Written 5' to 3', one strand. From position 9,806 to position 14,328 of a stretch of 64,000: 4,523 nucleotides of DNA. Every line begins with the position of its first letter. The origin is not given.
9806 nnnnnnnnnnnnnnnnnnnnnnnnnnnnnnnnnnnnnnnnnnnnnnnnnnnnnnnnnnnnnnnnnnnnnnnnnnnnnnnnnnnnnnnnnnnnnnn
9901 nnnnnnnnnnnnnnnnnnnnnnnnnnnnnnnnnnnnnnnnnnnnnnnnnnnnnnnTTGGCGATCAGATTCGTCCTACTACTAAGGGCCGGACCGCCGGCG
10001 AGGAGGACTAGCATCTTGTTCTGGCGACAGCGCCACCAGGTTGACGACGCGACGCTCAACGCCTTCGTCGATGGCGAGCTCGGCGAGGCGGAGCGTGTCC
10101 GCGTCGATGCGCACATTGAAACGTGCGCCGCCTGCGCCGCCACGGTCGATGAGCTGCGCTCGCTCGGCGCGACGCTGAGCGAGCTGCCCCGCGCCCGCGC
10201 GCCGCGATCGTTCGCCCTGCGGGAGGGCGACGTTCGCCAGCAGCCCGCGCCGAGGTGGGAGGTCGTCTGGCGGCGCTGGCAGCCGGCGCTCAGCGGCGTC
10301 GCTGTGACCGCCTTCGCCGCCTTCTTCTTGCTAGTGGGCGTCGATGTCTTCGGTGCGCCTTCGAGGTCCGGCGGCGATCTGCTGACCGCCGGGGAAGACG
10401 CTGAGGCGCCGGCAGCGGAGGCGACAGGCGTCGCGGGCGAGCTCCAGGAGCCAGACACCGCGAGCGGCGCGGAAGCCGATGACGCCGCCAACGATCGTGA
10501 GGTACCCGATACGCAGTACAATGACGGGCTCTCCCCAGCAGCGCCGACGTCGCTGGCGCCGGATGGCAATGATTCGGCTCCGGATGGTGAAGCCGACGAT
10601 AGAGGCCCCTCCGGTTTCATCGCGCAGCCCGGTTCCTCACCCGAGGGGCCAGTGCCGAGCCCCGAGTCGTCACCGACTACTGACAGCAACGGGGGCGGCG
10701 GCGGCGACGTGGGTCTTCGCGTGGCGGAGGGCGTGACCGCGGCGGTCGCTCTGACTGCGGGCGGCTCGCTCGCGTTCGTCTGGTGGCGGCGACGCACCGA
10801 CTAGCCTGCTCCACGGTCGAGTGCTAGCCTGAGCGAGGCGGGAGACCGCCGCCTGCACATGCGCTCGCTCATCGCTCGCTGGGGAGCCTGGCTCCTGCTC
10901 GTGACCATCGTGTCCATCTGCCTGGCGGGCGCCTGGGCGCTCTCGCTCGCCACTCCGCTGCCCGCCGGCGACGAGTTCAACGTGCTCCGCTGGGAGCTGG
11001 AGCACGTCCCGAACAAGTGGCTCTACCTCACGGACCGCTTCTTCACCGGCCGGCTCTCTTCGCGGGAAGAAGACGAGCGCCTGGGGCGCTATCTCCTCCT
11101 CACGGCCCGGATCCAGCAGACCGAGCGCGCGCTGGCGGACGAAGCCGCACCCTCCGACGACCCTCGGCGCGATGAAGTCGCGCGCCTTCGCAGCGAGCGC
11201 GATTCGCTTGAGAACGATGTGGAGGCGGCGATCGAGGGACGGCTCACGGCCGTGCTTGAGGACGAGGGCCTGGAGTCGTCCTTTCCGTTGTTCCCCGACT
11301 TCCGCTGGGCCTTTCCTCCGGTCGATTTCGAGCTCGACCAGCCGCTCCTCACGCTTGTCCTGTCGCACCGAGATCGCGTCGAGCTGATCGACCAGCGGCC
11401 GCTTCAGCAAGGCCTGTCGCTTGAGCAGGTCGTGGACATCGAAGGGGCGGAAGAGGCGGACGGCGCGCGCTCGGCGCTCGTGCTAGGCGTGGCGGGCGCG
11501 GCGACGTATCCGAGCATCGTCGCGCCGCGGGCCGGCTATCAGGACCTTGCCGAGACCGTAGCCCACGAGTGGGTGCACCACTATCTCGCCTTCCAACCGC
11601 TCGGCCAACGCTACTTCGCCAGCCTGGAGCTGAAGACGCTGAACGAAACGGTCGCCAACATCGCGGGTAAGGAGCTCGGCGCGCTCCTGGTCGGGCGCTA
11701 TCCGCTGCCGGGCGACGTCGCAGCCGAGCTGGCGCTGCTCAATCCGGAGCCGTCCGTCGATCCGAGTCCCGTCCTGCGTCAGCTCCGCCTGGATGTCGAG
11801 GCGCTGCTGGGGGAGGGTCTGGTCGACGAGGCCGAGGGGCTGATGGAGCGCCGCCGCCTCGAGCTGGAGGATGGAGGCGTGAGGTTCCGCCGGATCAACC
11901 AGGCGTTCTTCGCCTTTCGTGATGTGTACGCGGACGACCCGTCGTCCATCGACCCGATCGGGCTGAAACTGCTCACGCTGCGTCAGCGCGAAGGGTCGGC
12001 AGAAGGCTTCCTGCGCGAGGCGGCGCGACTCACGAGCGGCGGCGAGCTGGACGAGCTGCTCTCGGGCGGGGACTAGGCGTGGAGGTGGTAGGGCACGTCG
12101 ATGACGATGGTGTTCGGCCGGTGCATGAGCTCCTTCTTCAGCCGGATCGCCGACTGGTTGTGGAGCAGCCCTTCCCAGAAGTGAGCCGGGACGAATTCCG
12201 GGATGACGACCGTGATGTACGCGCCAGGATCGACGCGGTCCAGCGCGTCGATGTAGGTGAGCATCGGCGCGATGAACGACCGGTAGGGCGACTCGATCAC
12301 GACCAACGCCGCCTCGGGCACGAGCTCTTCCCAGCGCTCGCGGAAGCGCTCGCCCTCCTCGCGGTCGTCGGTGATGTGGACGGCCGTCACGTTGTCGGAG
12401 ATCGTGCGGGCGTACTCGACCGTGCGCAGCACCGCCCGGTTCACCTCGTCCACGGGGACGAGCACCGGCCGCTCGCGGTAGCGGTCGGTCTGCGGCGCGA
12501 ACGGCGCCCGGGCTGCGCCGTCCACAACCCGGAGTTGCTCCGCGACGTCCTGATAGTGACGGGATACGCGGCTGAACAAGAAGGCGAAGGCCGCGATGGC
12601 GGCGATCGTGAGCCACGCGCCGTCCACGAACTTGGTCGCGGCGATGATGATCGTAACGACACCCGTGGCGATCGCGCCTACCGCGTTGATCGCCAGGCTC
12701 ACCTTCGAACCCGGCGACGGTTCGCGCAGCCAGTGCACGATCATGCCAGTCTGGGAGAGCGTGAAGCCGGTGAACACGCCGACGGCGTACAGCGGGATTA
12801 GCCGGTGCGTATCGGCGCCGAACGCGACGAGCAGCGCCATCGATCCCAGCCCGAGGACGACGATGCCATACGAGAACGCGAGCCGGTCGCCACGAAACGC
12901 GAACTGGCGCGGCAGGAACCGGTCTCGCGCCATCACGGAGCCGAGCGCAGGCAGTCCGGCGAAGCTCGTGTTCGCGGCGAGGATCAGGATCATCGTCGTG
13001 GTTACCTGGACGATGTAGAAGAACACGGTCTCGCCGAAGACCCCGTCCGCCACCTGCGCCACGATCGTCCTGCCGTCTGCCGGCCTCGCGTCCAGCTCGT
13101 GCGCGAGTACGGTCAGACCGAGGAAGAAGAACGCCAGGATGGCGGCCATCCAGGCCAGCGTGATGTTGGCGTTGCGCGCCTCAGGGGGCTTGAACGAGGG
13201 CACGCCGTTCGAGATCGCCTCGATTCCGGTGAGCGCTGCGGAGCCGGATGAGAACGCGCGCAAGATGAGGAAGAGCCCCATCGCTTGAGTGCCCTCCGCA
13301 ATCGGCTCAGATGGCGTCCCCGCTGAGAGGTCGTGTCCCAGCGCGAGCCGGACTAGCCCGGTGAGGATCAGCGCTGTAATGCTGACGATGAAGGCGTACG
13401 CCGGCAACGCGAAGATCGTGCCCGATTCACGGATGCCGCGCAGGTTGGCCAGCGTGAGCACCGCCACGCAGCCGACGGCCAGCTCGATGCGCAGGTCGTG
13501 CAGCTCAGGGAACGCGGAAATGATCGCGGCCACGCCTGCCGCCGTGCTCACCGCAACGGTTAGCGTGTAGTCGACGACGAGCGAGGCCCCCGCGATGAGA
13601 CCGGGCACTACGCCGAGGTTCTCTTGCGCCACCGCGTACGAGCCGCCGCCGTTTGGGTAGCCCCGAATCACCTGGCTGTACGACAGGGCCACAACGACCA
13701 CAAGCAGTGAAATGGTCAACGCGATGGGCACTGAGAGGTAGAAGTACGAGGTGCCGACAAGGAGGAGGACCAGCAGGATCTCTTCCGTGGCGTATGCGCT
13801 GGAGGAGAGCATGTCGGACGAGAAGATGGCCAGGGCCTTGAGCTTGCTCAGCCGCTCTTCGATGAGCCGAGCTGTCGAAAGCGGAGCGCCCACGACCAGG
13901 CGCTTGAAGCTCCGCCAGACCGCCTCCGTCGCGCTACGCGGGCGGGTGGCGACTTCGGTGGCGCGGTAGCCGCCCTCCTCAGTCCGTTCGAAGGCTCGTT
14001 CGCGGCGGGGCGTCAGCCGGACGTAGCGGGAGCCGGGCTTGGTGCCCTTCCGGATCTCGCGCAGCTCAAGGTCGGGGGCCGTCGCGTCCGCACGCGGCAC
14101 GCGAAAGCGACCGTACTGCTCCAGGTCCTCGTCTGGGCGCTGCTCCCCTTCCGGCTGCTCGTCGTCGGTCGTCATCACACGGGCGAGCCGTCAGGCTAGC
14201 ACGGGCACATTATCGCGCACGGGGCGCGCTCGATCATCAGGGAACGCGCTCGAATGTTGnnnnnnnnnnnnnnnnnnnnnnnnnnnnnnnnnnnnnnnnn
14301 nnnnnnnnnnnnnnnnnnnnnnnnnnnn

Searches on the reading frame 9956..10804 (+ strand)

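Call 51: search_protein_families(library=pfam, proteins=[window:9956-10804:+], max_evalue=0.00001)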
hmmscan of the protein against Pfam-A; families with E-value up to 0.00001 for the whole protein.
window:9956-10804:+ (282 aa): 1 family
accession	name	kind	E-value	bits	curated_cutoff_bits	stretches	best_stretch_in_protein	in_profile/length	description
PF13490.11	zf-HC2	-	1.9e-09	37.8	22.2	1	34-61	8-35/35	Putative zinc-finger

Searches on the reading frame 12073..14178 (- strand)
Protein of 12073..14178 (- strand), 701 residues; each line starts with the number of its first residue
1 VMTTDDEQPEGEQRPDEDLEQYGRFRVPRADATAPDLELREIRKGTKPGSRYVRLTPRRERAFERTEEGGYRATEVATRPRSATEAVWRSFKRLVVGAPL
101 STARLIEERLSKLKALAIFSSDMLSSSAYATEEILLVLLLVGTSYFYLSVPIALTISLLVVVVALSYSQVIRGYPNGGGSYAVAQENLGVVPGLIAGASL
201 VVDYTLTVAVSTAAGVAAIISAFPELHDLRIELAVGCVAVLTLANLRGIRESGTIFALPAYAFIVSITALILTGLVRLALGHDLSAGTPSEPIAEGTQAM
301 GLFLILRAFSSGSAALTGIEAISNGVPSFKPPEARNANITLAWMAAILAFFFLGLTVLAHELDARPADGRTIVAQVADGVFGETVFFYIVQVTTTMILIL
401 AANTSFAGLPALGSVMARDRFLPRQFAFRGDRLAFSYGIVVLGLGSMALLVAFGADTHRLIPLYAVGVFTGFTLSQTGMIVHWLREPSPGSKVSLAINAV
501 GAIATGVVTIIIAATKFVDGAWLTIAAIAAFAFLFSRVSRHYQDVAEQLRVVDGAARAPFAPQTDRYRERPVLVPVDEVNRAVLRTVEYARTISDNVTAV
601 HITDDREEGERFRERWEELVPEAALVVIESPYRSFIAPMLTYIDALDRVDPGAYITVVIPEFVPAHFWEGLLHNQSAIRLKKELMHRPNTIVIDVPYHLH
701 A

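Call 51: search_protein_families(library=pfam, proteins=[window:12073-14178:-], max_evalue=0.00001)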
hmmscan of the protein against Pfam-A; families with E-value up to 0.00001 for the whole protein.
window:12073-14178:- (701 aa): 1 family
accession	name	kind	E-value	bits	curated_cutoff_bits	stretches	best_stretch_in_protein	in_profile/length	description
PF13520.12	AA_permease_2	-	7.6e-28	98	27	1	110-511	1-403/427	Amino acid permease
